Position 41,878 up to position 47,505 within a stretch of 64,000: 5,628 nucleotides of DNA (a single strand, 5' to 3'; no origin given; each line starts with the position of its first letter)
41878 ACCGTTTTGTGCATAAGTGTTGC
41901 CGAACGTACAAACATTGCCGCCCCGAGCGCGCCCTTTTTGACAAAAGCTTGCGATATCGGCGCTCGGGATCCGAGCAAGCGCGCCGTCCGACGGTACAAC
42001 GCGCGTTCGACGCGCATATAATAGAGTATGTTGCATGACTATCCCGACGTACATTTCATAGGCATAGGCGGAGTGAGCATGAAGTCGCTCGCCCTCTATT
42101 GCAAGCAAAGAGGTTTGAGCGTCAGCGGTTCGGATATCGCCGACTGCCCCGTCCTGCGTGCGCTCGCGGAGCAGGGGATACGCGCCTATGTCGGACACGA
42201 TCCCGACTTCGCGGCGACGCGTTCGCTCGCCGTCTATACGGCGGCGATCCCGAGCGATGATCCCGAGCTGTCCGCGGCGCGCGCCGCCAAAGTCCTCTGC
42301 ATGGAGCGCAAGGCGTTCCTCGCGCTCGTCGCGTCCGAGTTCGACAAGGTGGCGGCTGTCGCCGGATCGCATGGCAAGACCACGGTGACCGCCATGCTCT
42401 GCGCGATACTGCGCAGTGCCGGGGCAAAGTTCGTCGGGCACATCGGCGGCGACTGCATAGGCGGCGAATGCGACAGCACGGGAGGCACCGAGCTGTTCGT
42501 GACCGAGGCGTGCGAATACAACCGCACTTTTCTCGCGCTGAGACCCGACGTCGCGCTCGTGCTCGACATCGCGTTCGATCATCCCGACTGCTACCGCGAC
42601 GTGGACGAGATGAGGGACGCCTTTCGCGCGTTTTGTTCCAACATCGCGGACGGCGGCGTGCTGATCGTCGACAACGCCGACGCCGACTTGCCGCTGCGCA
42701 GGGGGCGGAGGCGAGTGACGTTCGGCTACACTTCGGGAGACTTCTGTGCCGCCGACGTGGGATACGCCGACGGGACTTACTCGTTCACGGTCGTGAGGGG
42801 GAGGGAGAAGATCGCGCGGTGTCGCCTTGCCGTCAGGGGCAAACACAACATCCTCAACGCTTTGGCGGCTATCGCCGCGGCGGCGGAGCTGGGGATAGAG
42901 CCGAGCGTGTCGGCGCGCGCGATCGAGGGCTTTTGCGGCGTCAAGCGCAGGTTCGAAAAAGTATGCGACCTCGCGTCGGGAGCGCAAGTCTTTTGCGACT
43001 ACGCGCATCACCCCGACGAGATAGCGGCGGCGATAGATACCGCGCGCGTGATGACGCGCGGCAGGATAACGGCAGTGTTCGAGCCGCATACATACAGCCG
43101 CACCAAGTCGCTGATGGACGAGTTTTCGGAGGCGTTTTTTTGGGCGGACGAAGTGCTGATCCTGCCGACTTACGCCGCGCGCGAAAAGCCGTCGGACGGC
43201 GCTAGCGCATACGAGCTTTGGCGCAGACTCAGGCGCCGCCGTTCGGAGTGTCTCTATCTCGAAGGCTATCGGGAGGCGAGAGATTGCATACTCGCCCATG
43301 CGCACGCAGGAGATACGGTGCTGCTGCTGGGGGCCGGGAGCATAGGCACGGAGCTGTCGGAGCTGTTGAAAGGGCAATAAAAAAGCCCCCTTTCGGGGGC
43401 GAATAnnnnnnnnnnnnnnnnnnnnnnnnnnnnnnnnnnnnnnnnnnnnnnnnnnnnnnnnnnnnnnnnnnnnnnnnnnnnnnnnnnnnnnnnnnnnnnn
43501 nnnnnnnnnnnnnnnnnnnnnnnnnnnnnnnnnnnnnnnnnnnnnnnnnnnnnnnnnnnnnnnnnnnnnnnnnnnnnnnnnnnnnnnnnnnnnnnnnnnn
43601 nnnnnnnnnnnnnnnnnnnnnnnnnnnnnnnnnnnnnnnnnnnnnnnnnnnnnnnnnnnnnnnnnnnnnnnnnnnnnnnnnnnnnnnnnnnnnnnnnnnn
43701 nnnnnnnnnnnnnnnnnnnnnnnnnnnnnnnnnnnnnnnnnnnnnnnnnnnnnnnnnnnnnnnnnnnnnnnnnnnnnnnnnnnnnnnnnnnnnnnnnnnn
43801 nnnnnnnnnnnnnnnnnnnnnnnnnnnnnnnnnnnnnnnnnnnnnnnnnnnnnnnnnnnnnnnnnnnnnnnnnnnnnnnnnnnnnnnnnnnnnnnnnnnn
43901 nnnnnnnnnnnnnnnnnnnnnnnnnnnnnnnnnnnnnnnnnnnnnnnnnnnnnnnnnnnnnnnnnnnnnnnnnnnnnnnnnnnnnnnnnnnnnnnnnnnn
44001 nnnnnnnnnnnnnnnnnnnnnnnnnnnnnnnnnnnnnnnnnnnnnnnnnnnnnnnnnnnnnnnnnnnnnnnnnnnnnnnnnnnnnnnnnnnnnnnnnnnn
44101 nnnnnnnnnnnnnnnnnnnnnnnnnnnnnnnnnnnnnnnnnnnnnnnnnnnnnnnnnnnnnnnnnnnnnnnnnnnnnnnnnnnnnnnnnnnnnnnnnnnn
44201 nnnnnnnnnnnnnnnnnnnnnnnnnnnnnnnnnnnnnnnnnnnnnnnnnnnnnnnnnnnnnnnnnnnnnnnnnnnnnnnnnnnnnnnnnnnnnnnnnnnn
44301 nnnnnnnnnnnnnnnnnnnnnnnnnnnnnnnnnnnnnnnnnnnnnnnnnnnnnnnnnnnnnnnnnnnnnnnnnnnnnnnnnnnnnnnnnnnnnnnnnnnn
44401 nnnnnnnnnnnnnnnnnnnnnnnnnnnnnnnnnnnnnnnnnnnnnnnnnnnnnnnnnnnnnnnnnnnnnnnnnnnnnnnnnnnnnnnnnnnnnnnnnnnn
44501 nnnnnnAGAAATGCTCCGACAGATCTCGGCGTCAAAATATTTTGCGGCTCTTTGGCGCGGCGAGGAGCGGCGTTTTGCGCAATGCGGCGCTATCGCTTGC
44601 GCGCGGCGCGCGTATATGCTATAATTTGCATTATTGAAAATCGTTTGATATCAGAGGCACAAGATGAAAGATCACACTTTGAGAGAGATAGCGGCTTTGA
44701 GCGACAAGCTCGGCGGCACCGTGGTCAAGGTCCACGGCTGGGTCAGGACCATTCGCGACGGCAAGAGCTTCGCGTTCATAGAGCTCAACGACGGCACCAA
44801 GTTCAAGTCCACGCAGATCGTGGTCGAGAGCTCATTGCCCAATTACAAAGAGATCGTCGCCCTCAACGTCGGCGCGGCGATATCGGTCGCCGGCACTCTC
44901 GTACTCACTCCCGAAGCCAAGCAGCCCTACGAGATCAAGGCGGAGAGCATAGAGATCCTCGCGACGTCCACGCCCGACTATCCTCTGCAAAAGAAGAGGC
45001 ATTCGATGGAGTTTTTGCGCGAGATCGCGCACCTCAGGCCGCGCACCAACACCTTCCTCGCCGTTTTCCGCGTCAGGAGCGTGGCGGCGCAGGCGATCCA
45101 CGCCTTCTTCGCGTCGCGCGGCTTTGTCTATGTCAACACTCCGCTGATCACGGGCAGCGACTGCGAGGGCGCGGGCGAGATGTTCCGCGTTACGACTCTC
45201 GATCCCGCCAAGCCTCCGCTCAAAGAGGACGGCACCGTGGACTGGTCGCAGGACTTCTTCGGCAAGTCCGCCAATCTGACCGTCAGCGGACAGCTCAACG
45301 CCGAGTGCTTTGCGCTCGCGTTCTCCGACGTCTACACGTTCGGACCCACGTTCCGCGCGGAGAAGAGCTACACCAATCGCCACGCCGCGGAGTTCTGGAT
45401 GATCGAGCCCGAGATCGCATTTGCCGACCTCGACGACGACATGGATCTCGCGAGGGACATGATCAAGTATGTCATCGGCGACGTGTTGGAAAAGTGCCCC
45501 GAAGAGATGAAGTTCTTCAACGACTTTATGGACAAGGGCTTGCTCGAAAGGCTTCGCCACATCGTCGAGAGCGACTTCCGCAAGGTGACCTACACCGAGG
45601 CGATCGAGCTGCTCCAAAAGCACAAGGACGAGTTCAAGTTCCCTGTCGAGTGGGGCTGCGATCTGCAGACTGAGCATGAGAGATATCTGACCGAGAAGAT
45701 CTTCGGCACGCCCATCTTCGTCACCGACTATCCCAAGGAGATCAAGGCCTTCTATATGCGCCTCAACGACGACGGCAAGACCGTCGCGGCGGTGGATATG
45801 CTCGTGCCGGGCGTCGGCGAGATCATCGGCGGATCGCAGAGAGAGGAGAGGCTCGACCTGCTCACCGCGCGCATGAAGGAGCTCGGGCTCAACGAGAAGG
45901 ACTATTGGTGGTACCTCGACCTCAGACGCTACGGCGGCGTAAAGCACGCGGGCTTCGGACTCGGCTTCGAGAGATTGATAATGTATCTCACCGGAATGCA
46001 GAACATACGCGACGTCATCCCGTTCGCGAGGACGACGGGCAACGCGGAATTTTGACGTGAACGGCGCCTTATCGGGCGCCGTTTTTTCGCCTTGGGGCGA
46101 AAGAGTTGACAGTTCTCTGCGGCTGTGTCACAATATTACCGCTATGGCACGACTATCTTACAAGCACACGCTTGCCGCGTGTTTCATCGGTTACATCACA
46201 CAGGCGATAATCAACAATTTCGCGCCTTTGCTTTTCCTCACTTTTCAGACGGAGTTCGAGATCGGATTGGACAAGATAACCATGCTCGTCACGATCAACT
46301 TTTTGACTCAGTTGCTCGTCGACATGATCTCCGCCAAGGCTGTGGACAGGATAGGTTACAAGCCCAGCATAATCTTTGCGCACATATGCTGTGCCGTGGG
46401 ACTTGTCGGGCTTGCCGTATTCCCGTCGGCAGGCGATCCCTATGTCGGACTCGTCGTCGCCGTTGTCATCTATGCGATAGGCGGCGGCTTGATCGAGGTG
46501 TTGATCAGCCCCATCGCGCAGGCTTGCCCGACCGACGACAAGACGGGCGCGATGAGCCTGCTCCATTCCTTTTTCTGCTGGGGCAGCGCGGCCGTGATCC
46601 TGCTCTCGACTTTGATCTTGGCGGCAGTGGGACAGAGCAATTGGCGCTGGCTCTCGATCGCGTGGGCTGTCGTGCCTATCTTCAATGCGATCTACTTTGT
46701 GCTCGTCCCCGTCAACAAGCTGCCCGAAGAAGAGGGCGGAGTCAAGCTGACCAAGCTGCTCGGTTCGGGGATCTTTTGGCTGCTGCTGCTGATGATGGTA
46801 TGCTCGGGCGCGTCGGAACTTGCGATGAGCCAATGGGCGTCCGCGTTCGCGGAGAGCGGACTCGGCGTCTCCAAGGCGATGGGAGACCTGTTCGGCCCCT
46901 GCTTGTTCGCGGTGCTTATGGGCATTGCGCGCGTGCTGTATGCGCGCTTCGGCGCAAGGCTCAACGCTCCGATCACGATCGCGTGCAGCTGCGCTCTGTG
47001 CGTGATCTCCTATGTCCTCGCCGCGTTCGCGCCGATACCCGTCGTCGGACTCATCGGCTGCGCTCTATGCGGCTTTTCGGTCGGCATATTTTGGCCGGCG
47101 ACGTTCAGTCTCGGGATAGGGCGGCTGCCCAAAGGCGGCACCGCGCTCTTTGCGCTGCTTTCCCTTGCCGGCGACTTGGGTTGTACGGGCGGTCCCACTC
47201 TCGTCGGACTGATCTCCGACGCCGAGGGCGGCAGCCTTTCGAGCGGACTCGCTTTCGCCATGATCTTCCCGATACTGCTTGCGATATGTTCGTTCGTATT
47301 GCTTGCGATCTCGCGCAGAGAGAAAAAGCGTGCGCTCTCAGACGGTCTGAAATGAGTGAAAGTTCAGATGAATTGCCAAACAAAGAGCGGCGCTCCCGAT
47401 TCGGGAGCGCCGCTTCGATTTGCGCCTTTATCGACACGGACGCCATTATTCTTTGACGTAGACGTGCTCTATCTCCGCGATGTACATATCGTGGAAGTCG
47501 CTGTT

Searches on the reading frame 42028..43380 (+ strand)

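Call 40: search_protein_families(library=pfam, proteins=[window:42028-43380:+], max_evalue=0.00001)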
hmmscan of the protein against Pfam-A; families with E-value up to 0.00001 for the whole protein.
window:42028-43380:+ (450 aa): 3 families
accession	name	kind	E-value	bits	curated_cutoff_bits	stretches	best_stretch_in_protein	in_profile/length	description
PF01225.30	Mur_ligase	-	6.7e-22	78.1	21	1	8-105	2-94/95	Mur ligase family, catalytic domain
PF08245.18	Mur_ligase_M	-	1.5e-20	74.4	24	1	111-285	1-200/200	Mur ligase middle domain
PF02875.26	Mur_ligase_C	-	6e-19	69.6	28.4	1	307-437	1-127/127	Mur ligase, glutamate ligase domain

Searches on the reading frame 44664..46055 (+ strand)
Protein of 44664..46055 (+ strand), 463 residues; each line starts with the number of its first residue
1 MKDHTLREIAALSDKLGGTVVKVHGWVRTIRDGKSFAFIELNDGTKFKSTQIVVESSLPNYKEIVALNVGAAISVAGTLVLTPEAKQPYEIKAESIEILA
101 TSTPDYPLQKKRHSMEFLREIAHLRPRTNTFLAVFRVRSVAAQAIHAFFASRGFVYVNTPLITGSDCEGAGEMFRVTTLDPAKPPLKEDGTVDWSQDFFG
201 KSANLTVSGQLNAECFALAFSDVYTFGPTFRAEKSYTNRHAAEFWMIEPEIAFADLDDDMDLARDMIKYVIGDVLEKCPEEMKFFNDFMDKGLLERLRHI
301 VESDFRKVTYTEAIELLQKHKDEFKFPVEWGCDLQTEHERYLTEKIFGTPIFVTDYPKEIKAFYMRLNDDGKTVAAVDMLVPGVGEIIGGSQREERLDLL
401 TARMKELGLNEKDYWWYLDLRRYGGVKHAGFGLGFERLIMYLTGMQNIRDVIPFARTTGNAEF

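Call 40: search_protein_families(library=pfam, proteins=[window:44664-46055:+], max_evalue=0.00001)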
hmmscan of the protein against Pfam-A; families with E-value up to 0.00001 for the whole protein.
window:44664-46055:+ (463 aa): 2 families
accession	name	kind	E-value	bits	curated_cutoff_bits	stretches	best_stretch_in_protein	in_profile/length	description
PF00152.25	tRNA-synt_2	-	1.2e-67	228.7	25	1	118-457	5-307/308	tRNA synthetases class II (D, K and N)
PF01336.31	tRNA_anti-codon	-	6.4e-13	48.9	27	1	21-99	1-75/75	OB-fold nucleic acid binding domain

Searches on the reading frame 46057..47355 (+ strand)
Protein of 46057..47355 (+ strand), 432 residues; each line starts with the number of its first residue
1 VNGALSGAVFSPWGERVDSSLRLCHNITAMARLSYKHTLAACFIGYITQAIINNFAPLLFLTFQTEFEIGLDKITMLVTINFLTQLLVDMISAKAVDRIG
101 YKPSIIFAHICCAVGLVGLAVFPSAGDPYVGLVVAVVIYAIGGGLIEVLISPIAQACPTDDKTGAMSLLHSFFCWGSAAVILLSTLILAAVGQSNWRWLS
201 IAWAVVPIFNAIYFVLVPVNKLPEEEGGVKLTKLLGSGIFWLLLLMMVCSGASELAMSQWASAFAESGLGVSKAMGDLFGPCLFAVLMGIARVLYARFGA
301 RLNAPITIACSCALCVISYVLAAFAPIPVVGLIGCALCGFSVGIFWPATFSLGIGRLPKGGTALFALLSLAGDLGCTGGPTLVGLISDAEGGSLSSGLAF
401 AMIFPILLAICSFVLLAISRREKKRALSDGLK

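Call 41: search_protein_families(library=pfam, proteins=[window:46057-47355:+], max_evalue=0.00001)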
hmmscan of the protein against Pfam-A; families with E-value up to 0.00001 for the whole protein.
window:46057-47355:+ (432 aa): 1 family
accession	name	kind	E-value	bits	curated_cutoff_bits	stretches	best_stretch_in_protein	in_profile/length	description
PF07690.21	MFS_1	-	2.6e-30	105.9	33.4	2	43-380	6-347/347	Major Facilitator Superfamily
